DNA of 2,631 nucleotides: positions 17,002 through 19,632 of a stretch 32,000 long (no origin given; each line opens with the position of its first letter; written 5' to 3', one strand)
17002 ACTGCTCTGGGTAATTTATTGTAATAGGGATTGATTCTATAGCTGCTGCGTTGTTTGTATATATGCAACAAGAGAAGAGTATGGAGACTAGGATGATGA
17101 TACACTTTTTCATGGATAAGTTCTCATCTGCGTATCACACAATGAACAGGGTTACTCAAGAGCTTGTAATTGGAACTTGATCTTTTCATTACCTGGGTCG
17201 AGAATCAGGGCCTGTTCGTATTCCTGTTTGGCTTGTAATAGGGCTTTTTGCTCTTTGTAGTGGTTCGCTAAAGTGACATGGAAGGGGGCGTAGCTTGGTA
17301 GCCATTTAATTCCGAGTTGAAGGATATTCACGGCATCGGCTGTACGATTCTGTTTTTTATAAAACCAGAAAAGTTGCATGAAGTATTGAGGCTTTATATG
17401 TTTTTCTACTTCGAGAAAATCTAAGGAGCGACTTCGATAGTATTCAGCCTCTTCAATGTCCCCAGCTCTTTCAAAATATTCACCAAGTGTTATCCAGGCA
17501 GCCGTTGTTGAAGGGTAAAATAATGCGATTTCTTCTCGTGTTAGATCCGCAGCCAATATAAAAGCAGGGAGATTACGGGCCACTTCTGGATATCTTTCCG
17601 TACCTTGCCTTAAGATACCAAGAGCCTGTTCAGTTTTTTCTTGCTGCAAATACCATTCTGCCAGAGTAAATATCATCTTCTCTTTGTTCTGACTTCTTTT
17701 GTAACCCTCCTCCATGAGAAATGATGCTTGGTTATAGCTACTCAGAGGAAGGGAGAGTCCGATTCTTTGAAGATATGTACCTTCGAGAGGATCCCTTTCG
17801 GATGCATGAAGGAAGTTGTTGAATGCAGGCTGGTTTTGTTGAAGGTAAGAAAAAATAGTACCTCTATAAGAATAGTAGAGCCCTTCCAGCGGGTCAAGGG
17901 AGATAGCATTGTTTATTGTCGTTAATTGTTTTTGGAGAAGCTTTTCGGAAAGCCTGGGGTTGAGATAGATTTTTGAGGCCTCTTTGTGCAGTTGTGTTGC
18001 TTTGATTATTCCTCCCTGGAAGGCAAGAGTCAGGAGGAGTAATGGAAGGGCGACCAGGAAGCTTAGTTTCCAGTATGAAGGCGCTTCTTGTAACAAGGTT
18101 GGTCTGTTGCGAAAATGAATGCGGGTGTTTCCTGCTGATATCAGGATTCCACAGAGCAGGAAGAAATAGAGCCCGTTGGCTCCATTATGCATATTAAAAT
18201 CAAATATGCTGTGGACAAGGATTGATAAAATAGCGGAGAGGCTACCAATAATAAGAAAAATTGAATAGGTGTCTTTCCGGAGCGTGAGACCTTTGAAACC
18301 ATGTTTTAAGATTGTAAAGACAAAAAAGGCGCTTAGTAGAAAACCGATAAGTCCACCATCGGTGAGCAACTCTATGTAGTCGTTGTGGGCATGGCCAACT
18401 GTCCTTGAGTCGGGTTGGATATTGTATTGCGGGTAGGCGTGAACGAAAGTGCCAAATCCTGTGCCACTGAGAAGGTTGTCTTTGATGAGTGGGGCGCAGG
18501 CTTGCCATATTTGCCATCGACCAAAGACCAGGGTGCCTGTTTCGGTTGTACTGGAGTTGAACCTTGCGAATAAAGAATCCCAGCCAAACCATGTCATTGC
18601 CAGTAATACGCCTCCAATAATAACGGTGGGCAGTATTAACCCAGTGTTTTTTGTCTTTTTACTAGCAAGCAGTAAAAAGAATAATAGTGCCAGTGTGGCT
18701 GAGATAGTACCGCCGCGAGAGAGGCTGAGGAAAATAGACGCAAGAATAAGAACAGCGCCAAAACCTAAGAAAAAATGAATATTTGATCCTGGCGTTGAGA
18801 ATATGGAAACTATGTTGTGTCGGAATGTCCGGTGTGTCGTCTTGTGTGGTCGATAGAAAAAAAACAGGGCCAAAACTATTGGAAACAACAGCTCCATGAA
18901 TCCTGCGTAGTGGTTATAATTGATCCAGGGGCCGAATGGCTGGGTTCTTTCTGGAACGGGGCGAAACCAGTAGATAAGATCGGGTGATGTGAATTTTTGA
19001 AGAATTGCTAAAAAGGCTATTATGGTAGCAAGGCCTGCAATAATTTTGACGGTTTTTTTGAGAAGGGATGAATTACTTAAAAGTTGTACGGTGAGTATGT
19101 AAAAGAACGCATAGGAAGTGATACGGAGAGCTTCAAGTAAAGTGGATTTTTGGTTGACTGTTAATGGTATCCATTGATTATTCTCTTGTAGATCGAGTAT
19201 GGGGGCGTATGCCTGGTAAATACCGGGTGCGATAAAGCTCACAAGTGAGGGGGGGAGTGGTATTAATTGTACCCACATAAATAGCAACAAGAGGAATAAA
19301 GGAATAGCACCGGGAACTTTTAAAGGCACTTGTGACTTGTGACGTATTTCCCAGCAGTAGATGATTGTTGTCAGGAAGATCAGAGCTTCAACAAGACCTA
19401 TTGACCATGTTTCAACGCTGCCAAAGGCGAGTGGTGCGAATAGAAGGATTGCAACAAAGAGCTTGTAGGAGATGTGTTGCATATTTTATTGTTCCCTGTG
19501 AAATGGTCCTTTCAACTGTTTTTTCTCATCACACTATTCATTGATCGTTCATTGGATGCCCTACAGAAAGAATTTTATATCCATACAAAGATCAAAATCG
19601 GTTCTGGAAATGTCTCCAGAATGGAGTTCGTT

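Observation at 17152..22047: Tandem duplicated Wzy_C(O-antigen ligase)-TPR fusion genes of identical length, giving three Wzy_C proteins in one locus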

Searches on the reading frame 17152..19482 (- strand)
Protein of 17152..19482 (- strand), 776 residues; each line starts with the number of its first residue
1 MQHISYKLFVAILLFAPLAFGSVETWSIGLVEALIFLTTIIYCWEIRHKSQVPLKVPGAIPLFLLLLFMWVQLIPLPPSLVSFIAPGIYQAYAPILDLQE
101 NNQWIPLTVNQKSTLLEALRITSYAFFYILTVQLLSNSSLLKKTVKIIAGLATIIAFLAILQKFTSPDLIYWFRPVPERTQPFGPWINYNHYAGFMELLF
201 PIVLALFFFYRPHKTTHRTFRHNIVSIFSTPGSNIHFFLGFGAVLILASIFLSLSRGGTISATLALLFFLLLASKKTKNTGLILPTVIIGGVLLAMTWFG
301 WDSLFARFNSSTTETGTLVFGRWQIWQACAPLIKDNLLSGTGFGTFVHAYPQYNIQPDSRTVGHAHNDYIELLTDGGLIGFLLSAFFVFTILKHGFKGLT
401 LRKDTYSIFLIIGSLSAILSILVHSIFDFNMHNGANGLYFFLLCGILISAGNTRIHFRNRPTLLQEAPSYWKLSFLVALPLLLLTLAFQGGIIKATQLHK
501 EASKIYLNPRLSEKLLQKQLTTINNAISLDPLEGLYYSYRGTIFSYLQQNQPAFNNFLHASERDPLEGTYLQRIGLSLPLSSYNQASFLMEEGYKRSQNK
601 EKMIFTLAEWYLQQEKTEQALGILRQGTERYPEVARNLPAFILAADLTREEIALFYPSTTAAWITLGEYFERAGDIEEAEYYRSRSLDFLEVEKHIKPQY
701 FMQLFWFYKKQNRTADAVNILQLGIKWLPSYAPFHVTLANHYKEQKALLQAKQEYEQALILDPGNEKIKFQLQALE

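Call 8: search_protein_families(library=pfam, proteins=[window:17152-19482:-], max_evalue=0.01)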
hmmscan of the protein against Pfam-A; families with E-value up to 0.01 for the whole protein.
window:17152-19482:- (776 aa): 6 families
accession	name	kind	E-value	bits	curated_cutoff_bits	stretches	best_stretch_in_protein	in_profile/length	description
PF04932.20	Wzy_C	-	1.6e-24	86.8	31.7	1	242-383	2-147/149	O-Antigen ligase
PF14559.12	TPR_19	-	2.4e-08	34.6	25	0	710-769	3-62/68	Tetratricopeptide repeat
PF07719.23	TPR_2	-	2.1e-07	31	27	0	734-765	3-34/34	Tetratricopeptide repeat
PF13428.12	TPR_14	-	2.5e-07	31.1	23.5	0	606-635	6-35/44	Tetratricopeptide repeat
PF13424.12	TPR_12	-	0.00013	22.5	30.1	0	641-690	26-75/77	Tetratricopeptide repeat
PF12895.13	ANAPC3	-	0.00014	22.5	27.2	1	582-629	4-50/82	Anaphase-promoting complex, cyclosome, subunit 3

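Call 10: search_protein_families(library=ncbifam, proteins=[window:17152-19482:-], max_evalue=0.001)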
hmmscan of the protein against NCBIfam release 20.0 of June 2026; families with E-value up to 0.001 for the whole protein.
window:17152-19482:- (776 aa): 6 families
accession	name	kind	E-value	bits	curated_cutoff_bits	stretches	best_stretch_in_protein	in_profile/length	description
TIGR00947.1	2A73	equivalog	2.6e-12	46.5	366.4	1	114-446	92-418/425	IctB family putative bicarbonate transporter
TIGR03097.1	PEP_O_lig_1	hypoth_equivalog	6.2e-11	41.8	188.1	1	244-394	202-344/408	putative O-glycosylation ligase, exosortase A system-associated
TIGR02521.1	type_IV_pilW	equivalog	4.1e-09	36.3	154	1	702-768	35-101/234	type IV pilus biogenesis/stability protein PilW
TIGR02917.1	PEP_TPR_lipo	equivalog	1.1e-07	30.1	312.2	0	694-775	597-678/899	XrtA/PEP-CTERM system TPR-repeat protein PrsT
NF033920.0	C39_PA2778_fam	equivalog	5.5e-05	22.7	150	0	660-767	120-225/255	PA2778 family cysteine peptidase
NF058641.1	TfpM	equivalog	5.5e-05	22.4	600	1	249-418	176-328/421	O-linking oligosaccharyltransferase TfpM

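Call 12: find_homologous_proteins(query=window:17152-19482:-, max_evalue=0.00001)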
Query window:17152-19482:- (776 aa): 635 proteins with E <= 0.00001 among 8000 candidates; the best 120 are listed.
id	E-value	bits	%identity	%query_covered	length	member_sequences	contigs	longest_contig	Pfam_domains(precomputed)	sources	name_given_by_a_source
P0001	0.0e+0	1748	100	100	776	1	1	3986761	PF14559.13,PF13424.13,PF13428.13,PF07719.24,PF04932.21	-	-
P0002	0.0e+0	1450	83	100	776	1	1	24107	PF07719.24,PF04932.21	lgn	-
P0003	0.0e+0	1166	65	100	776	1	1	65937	PF13428.13,PF07719.24,PF04932.21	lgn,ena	-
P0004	0.0e+0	1151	64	100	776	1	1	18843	PF14559.13,PF13428.13,PF07719.24,PF04932.21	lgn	-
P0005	0.0e+0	1138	64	100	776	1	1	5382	PF14559.13,PF13428.13,PF07719.24,PF04932.21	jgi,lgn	-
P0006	0.0e+0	1136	64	100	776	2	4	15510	PF13428.13,PF07719.24,PF04932.21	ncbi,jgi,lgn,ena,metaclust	metaclust:\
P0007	0.0e+0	1129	63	100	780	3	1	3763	PF14559.13,PF13428.13,PF07719.24,PF04932.21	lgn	-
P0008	0.0e+0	1124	64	100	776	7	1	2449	PF13428.13,PF04932.21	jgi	-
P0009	0.0e+0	1123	64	100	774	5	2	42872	PF13428.13,PF07719.24,PF04932.21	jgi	-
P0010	0.0e+0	1112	63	100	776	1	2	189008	PF14559.13,PF13414.13,PF13428.13,PF07719.24,PF04932.21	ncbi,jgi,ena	-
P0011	0.0e+0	1106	62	100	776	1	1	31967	PF13428.13,PF07719.24,PF04932.21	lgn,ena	-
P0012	0.0e+0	1102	62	100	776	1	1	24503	PF07719.24,PF04932.21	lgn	-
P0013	0.0e+0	1089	62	100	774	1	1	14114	PF07719.24,PF04932.21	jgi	jgi:tetratricopeptide (TPR) repeat protein/O-antigen ligase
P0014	0.0e+0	1086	61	100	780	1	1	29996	PF07719.24,PF04932.21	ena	-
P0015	0.0e+0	1063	62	97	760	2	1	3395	PF13428.13,PF04932.21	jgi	-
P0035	8.8e-287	972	56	100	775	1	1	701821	PF14559.13,PF13428.13,PF07719.24,PF04932.21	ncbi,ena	-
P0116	3.0e-199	682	41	99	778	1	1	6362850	PF14559.13,PF23914.2,PF13432.13,PF13428.13,PF07719.24,PF04932.21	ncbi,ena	-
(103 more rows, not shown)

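Call 18: find_encoding_contigs(protein=P0002, flank=10000, max_places=3)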
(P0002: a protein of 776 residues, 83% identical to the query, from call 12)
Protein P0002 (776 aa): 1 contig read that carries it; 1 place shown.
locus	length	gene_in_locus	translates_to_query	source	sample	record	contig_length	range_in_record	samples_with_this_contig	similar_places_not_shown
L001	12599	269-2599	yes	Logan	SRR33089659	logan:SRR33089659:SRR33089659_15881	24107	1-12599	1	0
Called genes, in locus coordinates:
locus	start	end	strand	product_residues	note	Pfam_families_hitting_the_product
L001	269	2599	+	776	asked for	PF04932:Wzy_C, PF07719:TPR_2 (faint)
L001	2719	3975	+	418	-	PF00275:EPSP_synthase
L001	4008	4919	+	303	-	PF01565:FAD_binding_4, PF02873:MurB_C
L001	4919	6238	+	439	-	PF01943:Polysacc_synt, PF13440:Polysacc_synt_3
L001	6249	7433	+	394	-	PF00534:Glycos_transf_1 (weak), PF13692:Glyco_trans_1_4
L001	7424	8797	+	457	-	PF04932:Wzy_C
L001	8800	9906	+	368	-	PF13439:Glyco_transf_4, PF20706:GT4-conflict (faint), PF00534:Glycos_transf_1, PF13692:Glyco_trans_1_4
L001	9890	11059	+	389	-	PF20706:GT4-conflict, PF00534:Glycos_transf_1, PF13692:Glyco_trans_1_4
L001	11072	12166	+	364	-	PF20706:GT4-conflict (weak), PF00534:Glycos_transf_1, PF13692:Glyco_trans_1_4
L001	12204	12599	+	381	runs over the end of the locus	PF20706:GT4-conflict, PF00534:Glycos_transf_1, PF13692:Glyco_trans_1_4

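Call 19: find_encoding_contigs(protein=P0010, flank=10000, max_places=3)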
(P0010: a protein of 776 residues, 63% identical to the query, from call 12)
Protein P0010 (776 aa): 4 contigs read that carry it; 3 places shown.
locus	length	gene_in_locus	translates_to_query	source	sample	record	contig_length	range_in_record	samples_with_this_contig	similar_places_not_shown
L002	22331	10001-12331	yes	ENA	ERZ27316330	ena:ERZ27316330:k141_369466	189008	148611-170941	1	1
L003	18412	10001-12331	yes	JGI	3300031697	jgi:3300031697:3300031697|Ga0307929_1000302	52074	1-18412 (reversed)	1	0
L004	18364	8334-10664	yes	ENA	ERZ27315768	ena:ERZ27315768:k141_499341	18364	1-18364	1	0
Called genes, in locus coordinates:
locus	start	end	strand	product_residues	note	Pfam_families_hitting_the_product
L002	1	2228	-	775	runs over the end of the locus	PF00291:PALP, PF01406:tRNA-synt_1e, PF09334:tRNA-synt_1g (faint), PF09190:DALR_2 (weak), PF23493:CysS_C (weak)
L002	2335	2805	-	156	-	PF05258:DciA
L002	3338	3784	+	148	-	-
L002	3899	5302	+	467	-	PF10082:BBP2_2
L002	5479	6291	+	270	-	PF02563:Poly_export, PF22461:SLBB_2, PF10531:SLBB, PF22461:SLBB_2 (weak)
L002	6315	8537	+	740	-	PF02706:Wzz, PF13807:GNVR (weak), PF01656:CbiA, PF10609:ParA (weak), PF13614:AAA_31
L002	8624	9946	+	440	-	PF03446:NAD_binding_2 (weak), PF03721:UDPG_MGDP_dh_N, PF00984:UDPG_MGDP_dh, PF03720:UDPG_MGDP_dh_C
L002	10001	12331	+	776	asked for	PF04932:Wzy_C, PF07719:TPR_2 (faint), PF13414:TPR_11 (faint), PF13428:TPR_14 (faint), PF14559:TPR_19 (faint)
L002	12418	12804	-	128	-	PF01850:PIN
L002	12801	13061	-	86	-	PF22513:FitA-like_RHH (weak)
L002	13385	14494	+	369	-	PF01370:Epimerase, PF04321:RmlD_sub_bind, PF16363:GDP_Man_Dehyd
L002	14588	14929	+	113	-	PF05635:23S_rRNA_IVP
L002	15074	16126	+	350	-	PF01370:Epimerase, PF16363:GDP_Man_Dehyd, PF01370:Epimerase (weak)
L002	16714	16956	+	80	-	PF01402:RHH_1 (faint), PF19807:DUF6290 (faint)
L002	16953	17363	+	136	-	PF01850:PIN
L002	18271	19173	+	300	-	PF01548:DEDD_Tnp_IS110, PF02371:Transposase_20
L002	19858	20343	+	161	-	PF01909:NTP_transf_2 (weak), PF18765:Polbeta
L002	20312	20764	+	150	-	-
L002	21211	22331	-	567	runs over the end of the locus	PF02696:SelO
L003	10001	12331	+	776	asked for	PF04932:Wzy_C, PF07719:TPR_2 (faint), PF13414:TPR_11 (faint), PF13428:TPR_14 (faint), PF14559:TPR_19 (faint)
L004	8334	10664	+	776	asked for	PF04932:Wzy_C, PF07719:TPR_2 (faint), PF13414:TPR_11 (faint), PF13428:TPR_14 (faint), PF14559:TPR_19 (faint)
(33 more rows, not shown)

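Call 22: find_related_loci(query=A2, collection=genome_contigs, flank=10000)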
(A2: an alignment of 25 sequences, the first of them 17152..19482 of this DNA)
Query A2 (776 aa) in genome_contigs; peptide patterns used: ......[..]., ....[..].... (x = any residue, [..] = any of these).
600 stretches matched a pattern (row limit reached: there are more); 565 encode a relative of the query (tblastn E <= 1e-3); the best 80 are kept; 80 distinct loci.
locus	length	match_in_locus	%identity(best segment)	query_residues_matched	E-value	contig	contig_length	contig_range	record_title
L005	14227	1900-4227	60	1-776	0e+0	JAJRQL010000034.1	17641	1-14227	MAG: Deltaproteobacteria bacterium isolate Dive100_bin10.55 k141_117711, whole genome shotgun sequence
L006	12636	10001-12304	59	1-769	0e+0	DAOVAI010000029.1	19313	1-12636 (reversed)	MAG TPA_asm: Pseudomonadota bacterium isolate CSMAG_975 CSMAG_975_k141_3947661_length_19313_cov_10.7237, whole genome sh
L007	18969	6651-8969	57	1-773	0e+0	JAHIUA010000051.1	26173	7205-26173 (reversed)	MAG: Proteobacteria bacterium isolate MM_PC_MetaG.mb.230 MM_PC_MetaG.mb.230_k141_927911, whole genome shotgun sequence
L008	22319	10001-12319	56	1-773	0e+0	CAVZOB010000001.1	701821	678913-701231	MAG: uncultured proteobacterium isolate MFD01721.bin.1.139 genome assembly, contig: contig_11991, whole genome shotgun s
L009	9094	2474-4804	55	1-775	0e+0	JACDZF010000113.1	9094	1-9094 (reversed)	MAG: Desulfocapsa sp. isolate ppb01 NODE_522_length_9094_cov_355.910610, whole genome shotgun sequence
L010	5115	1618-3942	53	1-776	0e+0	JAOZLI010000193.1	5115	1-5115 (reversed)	MAG: Desulfocapsa sp. isolate GMC10.maxbin2.049_sub NODE_24027_length_5115_cov_34.542885, whole genome shotgun sequence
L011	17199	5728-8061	46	1-776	0e+0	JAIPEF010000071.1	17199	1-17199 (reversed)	MAG: Desulfocapsa sp. isolate Tobar13.5m-G31 Tobar13-5m-C3762, whole genome shotgun sequence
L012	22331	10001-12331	42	1-776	0e+0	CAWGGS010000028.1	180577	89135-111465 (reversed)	MAG: uncultured delta proteobacterium isolate MFD02923.bin.1.89 genome assembly, contig: contig_34751, whole genome shot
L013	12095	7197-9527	41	1-776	0e+0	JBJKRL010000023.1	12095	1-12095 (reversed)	MAG: Desulfocapsaceae bacterium isolate Bin_58 S1Ck127_509980_flag_0_multi_8.4864_len_12095, whole genome shotgun sequen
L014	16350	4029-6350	41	1-775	0e+0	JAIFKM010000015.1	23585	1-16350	MAG: Desulfobulbaceae bacterium isolate bin_102 scaffold_3898, whole genome shotgun sequence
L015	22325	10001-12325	40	1-775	0e+0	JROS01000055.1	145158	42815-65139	Desulfobulbus sp. Tol-SR contig_163, whole genome shotgun sequence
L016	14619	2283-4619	41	1-776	0e+0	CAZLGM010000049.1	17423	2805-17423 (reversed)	MAG TPA_asm: uncultured Desulfocapsaceae bacterium isolate SRP077602_co1_307 genome assembly, contig: NODE_9837_length_1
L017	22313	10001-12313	40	1-775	0e+0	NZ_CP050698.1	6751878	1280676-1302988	Desulfosediminicola flagellatus strain IMCC35005 chromosome, complete genome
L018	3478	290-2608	41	5-775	0e+0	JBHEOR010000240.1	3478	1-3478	MAG: Desulfopila sp. isolate S6_bin.40.strict S6_NODE_240, whole genome shotgun sequence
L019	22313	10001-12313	41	3-775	0e+0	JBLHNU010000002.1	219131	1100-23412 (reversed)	MAG: Desulforhopalus sp. isolate 3300055726_39 Ga0535650_0000020, whole genome shotgun sequence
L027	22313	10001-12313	38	19-776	3e-157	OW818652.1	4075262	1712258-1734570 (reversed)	Candidatus Electrothrix laxa isolate HOU-scMAG genome assembly, chromosome: 1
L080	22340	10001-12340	34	1-775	9e-143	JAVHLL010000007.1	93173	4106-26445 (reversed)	MAG: Thermodesulfovibrionales bacterium isolate Ess09-11 NODE_110_length_93173_cov_464.714749, whole genome shotgun sequ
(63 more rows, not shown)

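Call 24: find_encoding_contigs(protein=P0007, flank=10000, max_places=4)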
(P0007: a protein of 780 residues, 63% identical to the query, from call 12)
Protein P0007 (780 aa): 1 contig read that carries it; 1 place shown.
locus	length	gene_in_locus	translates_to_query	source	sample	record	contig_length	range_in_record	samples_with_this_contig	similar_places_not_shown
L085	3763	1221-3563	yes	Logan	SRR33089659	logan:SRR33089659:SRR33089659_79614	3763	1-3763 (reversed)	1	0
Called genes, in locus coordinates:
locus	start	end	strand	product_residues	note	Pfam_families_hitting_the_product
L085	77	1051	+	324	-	PF01073:3Beta_HSD (weak), PF01370:Epimerase, PF02719:Polysacc_synt_2 (faint), PF04321:RmlD_sub_bind (weak), PF16363:GDP_Man_Dehyd, PF07993:NAD_binding_4 (faint)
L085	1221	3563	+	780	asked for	PF04932:Wzy_C, PF07719:TPR_2 (faint), PF13428:TPR_14 (faint), PF14559:TPR_19 (faint)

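Call 25: find_encoding_contigs(protein=P0006, flank=10000, max_places=4)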
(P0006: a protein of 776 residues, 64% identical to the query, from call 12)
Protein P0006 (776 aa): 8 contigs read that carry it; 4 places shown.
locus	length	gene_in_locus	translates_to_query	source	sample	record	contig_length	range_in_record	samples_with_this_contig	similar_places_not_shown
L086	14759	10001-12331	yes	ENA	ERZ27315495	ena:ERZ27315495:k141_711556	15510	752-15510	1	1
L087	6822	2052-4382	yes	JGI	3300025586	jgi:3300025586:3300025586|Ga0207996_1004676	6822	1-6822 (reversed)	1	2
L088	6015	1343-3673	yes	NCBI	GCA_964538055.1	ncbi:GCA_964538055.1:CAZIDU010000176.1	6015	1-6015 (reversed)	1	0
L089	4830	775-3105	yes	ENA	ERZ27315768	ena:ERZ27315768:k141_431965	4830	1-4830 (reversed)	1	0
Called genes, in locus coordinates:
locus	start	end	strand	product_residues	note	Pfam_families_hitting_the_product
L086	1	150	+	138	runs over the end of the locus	-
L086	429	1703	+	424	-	PF10082:BBP2_2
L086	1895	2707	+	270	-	PF02563:Poly_export, PF22461:SLBB_2, PF10531:SLBB, PF22461:SLBB_2 (weak)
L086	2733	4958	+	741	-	PF02706:Wzz, PF13807:GNVR, PF01656:CbiA, PF10609:ParA, PF13614:AAA_31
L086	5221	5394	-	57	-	-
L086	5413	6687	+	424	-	PF03446:NAD_binding_2 (faint), PF03721:UDPG_MGDP_dh_N, PF00984:UDPG_MGDP_dh, PF03720:UDPG_MGDP_dh_C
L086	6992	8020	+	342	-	PF01073:3Beta_HSD, PF01370:Epimerase, PF02719:Polysacc_synt_2, PF07993:NAD_binding_4 (weak), PF16363:GDP_Man_Dehyd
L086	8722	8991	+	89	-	PF08681:TacA1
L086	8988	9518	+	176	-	-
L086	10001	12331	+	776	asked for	PF04932:Wzy_C, PF07719:TPR_2 (faint), PF13428:TPR_14 (faint)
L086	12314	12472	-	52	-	-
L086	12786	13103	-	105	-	PF04221:RelB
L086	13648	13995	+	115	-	PF01909:NTP_transf_2, PF18765:Polbeta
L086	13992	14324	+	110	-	PF01934:HepT-like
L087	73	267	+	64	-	-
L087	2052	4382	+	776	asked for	PF04932:Wzy_C, PF07719:TPR_2 (faint), PF13428:TPR_14 (faint)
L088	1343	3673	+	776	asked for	PF04932:Wzy_C, PF07719:TPR_2 (faint), PF13428:TPR_14 (faint)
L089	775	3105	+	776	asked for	PF04932:Wzy_C, PF07719:TPR_2 (faint), PF13428:TPR_14 (faint)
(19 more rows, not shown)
